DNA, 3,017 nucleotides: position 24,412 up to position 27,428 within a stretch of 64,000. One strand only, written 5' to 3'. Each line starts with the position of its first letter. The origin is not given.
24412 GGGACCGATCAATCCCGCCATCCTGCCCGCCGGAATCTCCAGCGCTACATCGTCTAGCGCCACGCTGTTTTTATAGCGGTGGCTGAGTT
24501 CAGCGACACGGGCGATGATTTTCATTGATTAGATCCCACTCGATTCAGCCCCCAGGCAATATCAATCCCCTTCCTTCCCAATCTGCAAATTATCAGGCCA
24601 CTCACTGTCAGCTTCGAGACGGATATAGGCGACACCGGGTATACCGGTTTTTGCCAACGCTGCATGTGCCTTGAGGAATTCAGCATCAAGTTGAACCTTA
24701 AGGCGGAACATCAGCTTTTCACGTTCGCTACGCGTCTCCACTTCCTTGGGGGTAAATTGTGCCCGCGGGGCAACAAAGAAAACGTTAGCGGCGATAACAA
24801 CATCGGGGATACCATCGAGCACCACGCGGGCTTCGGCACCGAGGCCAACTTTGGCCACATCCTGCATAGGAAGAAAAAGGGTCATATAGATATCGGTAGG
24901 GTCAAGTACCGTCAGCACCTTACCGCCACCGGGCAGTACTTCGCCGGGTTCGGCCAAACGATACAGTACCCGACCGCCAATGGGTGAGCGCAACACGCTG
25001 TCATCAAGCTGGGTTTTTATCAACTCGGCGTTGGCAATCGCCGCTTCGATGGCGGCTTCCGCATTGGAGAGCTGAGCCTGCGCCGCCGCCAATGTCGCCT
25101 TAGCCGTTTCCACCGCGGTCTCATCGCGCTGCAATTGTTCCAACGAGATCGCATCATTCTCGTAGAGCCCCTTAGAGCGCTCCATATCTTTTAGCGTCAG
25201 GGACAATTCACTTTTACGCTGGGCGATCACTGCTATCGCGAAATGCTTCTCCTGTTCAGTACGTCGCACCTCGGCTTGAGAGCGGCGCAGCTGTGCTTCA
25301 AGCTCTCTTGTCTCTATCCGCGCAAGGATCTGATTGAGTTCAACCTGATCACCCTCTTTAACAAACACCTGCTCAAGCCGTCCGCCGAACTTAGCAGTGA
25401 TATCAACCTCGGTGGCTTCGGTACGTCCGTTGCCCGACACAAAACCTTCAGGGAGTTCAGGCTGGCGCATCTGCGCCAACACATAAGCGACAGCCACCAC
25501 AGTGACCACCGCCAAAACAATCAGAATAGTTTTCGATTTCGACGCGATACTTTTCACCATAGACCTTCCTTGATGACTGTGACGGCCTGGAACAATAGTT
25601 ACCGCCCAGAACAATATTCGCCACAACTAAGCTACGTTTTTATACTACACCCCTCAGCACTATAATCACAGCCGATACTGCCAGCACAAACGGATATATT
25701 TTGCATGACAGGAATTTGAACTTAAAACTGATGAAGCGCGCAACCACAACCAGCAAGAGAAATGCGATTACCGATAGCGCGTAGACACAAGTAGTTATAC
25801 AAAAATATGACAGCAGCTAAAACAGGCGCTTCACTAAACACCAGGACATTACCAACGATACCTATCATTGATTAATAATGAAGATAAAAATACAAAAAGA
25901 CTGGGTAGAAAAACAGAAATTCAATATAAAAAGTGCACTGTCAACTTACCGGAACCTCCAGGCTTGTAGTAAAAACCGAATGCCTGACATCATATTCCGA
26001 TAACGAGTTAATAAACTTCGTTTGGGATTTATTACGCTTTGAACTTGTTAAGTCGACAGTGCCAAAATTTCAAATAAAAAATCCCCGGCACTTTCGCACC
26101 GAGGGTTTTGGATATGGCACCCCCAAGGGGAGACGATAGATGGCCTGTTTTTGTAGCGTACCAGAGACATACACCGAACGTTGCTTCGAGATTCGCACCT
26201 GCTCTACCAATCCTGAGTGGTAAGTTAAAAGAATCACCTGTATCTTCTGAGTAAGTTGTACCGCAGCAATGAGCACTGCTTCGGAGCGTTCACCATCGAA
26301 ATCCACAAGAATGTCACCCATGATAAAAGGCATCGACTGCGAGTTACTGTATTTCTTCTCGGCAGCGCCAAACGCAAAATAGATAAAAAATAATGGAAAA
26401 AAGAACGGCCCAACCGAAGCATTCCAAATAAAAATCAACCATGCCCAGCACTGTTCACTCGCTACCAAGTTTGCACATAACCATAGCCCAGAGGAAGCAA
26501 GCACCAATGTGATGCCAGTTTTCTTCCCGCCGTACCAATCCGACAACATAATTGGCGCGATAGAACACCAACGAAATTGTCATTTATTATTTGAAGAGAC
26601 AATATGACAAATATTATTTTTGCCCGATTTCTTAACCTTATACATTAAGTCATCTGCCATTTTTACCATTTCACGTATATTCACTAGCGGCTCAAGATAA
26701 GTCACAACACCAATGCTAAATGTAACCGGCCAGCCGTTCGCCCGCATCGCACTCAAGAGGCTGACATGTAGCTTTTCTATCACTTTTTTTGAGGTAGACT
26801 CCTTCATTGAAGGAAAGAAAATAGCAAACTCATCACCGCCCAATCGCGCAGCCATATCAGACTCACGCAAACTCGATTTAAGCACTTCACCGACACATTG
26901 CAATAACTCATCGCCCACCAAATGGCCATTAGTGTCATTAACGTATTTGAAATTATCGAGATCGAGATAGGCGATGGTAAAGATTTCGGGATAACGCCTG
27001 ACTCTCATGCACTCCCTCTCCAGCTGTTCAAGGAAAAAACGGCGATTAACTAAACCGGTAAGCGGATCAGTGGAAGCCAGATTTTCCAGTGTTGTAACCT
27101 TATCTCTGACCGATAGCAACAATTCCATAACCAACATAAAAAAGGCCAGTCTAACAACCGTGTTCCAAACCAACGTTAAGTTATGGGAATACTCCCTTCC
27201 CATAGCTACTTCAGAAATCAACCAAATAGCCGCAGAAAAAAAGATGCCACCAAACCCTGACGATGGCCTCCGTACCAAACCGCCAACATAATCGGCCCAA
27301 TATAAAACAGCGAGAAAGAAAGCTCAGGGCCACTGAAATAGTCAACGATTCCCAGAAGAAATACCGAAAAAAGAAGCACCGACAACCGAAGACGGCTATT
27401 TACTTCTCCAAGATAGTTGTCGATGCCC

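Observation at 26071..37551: Integrase-less heat-shock island at tRNA-Glu, delimited by 61-bp direct repeats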

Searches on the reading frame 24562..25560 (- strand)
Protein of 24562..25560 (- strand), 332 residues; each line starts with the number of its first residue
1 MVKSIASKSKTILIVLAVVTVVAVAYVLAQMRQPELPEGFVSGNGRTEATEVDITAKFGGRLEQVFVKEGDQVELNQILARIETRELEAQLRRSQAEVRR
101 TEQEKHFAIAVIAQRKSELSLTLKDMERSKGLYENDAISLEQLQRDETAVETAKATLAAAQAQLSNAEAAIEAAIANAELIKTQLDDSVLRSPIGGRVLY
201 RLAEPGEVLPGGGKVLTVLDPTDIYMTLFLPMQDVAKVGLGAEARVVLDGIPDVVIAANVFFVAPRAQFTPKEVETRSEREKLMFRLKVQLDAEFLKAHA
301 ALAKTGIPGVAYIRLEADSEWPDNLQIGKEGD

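Call 47: find_homologous_proteins(query=window:24562-25560:-)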
Query window:24562-25560:- (332 aa): 4733 proteins with E <= 0.001 among 8000 candidates; the best 120 are listed.
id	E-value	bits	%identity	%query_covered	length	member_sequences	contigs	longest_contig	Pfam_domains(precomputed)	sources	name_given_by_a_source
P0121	2.9e-187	639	93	100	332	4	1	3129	PF25973.1,PF25917.1,PF25885.1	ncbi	-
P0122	1.3e-169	581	82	99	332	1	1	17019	PF25973.1,PF25917.1,PF25885.1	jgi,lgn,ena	-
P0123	4.4e-169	579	83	98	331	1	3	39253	PF25973.1,PF25917.1,PF25885.1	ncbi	-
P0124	5.4e-166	569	84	97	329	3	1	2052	PF25973.1,PF25917.1,PF25885.1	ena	-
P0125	8.1e-166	569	83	100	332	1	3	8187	PF25973.1,PF25917.1,PF25885.1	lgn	-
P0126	3.2e-165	567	83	96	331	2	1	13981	PF25973.1,PF25917.1,PF25885.1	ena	-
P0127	1.8e-164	564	82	99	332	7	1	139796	PF25973.1,PF25917.1,PF25885.1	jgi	-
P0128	5.6e-164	563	83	98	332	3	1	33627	PF25973.1,PF25917.1,PF25885.1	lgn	-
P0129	2.1e-162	557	81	99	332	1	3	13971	PF25973.1,PF25917.1,PF25885.1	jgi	jgi:HlyD family secretion protein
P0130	3.5e-162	557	80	99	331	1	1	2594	PF25973.1,PF25917.1,PF25885.1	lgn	-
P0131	1.1e-161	555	82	98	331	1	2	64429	PF25973.1,PF25917.1,PF25885.1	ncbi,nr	ncbi:MAG: HlyD family efflux transporter periplasmic adaptor subunit [Gammaproteobacteria bacterium]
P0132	1.2e-161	555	81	97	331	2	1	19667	PF25973.1,PF25917.1,PF25885.1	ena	-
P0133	9.0e-161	552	79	99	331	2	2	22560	PF25973.1,PF25917.1,PF25885.1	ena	-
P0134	1.2e-160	552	81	98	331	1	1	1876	PF25973.1,PF25917.1,PF25885.1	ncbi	-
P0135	1.3e-160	552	82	98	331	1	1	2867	PF25917.1,PF25885.1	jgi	-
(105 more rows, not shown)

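Call 48: find_encoding_contigs(protein=P0121, flank=10000, max_places=4)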
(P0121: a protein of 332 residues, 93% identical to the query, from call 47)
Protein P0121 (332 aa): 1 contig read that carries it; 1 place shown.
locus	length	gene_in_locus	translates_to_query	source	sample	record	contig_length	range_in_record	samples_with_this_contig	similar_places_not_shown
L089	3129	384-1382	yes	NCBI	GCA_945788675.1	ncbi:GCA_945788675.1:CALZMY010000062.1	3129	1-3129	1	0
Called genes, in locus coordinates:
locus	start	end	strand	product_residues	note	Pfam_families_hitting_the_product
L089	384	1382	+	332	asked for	PF25917:BSH_RND (weak), PF25973:BSH_CzcB (weak), PF25885:HH_EMRA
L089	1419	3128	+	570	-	?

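Call 49: find_encoding_contigs(protein=P0123, flank=10000, max_places=3)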
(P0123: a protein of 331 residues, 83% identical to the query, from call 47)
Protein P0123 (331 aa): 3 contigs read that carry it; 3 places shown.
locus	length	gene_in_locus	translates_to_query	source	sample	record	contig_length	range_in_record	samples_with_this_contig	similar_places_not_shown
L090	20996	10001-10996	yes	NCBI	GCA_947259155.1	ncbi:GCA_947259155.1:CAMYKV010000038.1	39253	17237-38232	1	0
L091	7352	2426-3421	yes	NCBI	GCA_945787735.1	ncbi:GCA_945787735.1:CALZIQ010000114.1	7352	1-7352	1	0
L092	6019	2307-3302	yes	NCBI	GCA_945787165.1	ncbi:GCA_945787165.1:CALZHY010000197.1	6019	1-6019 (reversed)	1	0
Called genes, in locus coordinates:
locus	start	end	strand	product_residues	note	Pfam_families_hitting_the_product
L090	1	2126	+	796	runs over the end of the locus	-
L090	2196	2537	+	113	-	-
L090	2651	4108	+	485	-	PF01650:Peptidase_C13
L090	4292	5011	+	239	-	PF01479:S4 (weak)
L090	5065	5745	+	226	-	PF01612:DNA_pol_A_exo1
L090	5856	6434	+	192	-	PF04011:LemA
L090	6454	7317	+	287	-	PF04536:TPM_phosphatase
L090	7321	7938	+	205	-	PF04536:TPM_phosphatase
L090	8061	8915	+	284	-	PF08379:Bact_transglu_N, PF01841:Transglut_core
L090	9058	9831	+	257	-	PF01764:Lipase_3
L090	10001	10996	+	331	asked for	PF25917:BSH_RND, PF25973:BSH_CzcB (weak), PF25885:HH_EMRA (weak)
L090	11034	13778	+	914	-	PF00005:ABC_tran, PF13304:AAA_21 (weak), PF00005:ABC_tran, PF13304:AAA_21 (weak), PF12679:ABC2_membrane_2, PF12698:ABC2_membrane_3, PF01061:ABC2_membrane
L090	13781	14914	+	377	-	PF12679:ABC2_membrane_2, PF12698:ABC2_membrane_3, PF01061:ABC2_membrane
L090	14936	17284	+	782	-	PF02321:OEP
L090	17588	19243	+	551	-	PF02518:HATPase_c, PF13589:HATPase_c_3, PF09239:Topo-VIb_trans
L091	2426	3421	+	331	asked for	PF25917:BSH_RND, PF25973:BSH_CzcB (weak), PF25885:HH_EMRA (weak)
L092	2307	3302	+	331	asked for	PF25917:BSH_RND, PF25973:BSH_CzcB (weak), PF25885:HH_EMRA (weak)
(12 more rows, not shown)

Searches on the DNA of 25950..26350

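Call 77: search_rna_families(source=window, start=25950, end=26350, threshold=evalue, max_evalue=10, show_alignments=2)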
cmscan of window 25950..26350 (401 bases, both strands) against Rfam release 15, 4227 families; matches with E-value up to 10: 1.
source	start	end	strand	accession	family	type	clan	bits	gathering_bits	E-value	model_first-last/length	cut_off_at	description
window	26039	26113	+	RF02147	MEG8_3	Gene; lncRNA;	-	11.5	40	2.1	1-66/66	no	Maternally expressed 8 exon 3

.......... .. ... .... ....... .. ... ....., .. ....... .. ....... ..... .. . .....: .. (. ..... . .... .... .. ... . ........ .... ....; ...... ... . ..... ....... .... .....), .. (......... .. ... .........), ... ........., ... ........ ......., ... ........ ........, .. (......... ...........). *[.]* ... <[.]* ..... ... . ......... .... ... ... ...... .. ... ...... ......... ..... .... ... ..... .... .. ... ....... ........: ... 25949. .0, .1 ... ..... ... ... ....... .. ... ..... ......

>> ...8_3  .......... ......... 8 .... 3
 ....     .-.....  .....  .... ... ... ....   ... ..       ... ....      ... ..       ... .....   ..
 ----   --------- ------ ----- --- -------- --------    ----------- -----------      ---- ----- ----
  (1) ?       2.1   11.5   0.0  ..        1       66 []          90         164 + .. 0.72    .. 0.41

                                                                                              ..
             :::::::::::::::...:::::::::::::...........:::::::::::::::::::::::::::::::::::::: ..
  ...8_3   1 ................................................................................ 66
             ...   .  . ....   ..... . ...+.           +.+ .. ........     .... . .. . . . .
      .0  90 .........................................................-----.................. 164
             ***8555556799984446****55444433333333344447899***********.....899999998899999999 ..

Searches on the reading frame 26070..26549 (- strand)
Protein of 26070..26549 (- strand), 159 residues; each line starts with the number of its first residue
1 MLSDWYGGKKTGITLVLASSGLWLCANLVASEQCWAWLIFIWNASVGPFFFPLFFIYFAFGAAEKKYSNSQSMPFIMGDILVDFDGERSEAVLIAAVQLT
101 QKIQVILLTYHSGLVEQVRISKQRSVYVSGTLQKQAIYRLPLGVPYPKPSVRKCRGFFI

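Call 9: search_protein_families(library=pfam, proteins=[window:26070-26549:-])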
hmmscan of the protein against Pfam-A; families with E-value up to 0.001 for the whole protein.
window:26070-26549:- (159 aa): 0 families

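Call 35: search_protein_families(library=ncbifam, proteins=[window:26130-26549:-], max_evalue=1)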
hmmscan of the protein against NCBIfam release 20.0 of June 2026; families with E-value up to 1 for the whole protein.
seq(140 aa): 0 families

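Call 97: search_protein_representatives(protein=window:26073-26549:-)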
Query: 159 residues. Proteins with E-value up to 0.001 (for the whole library): 192; up to 1e-10: 1; up to 1e-30: 1. The best 150 are listed.
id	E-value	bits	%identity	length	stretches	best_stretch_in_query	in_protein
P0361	2.2e-102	356.0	100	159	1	1-159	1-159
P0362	7.1e-09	52.0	53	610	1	58-119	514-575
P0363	2.2e-08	50.4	53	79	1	64-120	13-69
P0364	3.4e-08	49.8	55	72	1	70-125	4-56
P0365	7.7e-08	48.7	47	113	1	56-119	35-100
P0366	1.3e-07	47.9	44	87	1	58-121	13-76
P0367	3.8e-07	46.4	43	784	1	55-119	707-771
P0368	4.2e-07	46.3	49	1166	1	58-120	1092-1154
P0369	7.3e-07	45.5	48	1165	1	59-120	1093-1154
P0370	7.6e-07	45.4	47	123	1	56-119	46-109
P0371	9.3e-07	45.1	48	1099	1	58-118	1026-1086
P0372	9.4e-07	45.1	42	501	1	38-121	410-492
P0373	1.1e-06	45.0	36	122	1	54-128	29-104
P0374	1.5e-06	44.5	46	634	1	56-118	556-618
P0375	1.8e-06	44.2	47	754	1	58-119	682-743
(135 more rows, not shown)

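Call 98: search_protein_families(library=pfam, proteins=[P0368, P0362, P0367], max_evalue=0.001)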
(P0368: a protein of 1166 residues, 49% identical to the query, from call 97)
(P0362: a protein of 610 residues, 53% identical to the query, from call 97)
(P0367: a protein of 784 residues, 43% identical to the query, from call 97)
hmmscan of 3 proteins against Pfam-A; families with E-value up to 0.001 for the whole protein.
P0368 (1166 aa): 2 families
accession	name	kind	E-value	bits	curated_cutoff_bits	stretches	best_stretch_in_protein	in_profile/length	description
PF13514.12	AAA_27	-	2.8e-72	243.1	22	1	1-206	1-206/206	AAA domain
PF02463.25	SMC_N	-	1.1e-09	38.5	40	1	701-1160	135-213/220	RecF/RecN/SMC N terminal domain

P0362 (610 aa): 1 family
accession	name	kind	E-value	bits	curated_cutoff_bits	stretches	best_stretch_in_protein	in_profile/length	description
PF02463.25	SMC_N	-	4.2e-08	33.3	40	1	267-577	48-208/220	RecF/RecN/SMC N terminal domain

P0367 (784 aa): 1 family
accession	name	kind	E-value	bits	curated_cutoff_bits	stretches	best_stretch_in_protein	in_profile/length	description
PF02463.25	SMC_N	-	3.2e-07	30.5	40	1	341-775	135-210/220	RecF/RecN/SMC N terminal domain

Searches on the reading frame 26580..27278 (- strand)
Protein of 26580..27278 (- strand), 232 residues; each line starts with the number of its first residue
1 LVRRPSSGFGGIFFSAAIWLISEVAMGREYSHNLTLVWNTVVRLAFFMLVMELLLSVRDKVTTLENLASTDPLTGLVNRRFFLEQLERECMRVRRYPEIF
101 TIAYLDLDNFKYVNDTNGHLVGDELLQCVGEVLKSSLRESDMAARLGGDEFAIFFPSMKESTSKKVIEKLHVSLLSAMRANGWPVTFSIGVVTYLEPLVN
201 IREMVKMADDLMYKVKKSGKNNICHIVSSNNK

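Call 9: search_protein_families(library=pfam, proteins=[window:26580-27278:-])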
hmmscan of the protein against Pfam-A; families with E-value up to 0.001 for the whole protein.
window:26580-27278:- (232 aa): 1 family
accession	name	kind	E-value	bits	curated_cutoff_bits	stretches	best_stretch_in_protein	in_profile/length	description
PF00990.26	GGDEF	-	5.9e-42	143.6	23.8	1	68-222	1-161/161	Diguanylate cyclase, GGDEF domain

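Call 35: search_protein_families(library=ncbifam, proteins=[window:26580-27278:-], max_evalue=1)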
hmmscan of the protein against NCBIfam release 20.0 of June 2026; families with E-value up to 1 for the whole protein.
window:26580-27278:- (232 aa): 22 families
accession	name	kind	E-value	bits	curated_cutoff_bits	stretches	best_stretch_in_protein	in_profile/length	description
TIGR00254.1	GGDEF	domain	2.1e-44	151.2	37.4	1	64-223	1-164/168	diguanylate cyclase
NF038266.1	diguan_SiaD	equivalog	1.5e-41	142.5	290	1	57-222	83-251/252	biofilm regulation diguanylate cyclase SiaD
NF007423.1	PRK09966.1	equivalog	1.4e-38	132.8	325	1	58-216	229-390/390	diguanylate cyclase DgcN/YfiN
NF007380.0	PRK09894.1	equivalog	2.2e-35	122.4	256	1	58-229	118-290/296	diguanylate cyclase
NF007135.0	PRK09581.1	equivalog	1.8e-34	119.3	474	1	57-225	281-454/457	PleD family two-component system response regulator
NF047654.1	DiguCycDgcRLepto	equivalog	5.4e-34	117.4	500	1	62-224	127-294/295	diguanylate cyclase DgcR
NF051473.1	DigCycDgcsShew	equivalog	4.1e-32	111.7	400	1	60-222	127-287/291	diguanylate cyclase DgcS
NF040885.1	diguan_DgcJ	equivalog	2.4e-30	105.8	500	1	44-220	313-490/493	diguanylate cyclase DgcJ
NF041606.1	dguan_cyc_DgcA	equivalog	3.8e-29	101.7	370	1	63-223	173-336/340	diguanylate cyclase DgcA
NF007298.0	PRK09776.1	equivalog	1.2e-28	99.6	1135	1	49-223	665-842/1111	diguanylate cyclase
NF007474.0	PRK10060.1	equivalog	2.6e-27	95.3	782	1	62-228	231-397/663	cyclic di-GMP phosphodiesterase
NF045675.1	PhdiestaseDibA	equivalog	7.7e-27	93.9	980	1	44-222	179-360/623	phosphodiesterase DibA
NF007599.0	PRK10245.1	equivalog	5.1e-26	91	402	1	49-222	191-366/371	diguanylate cyclase AdrA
NF011955.1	PRK15426.1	equivalog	6.5e-24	84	408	1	33-225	361-560/564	cellulose biosynthesis regulator diguanylate cyclase DgcQ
NF053781.1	cdiGMPphdstlr2612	equivalog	5.4e-22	77.3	1600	1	63-220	835-996/1268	Tlr1612 family c-di-GMP phosphodiesterase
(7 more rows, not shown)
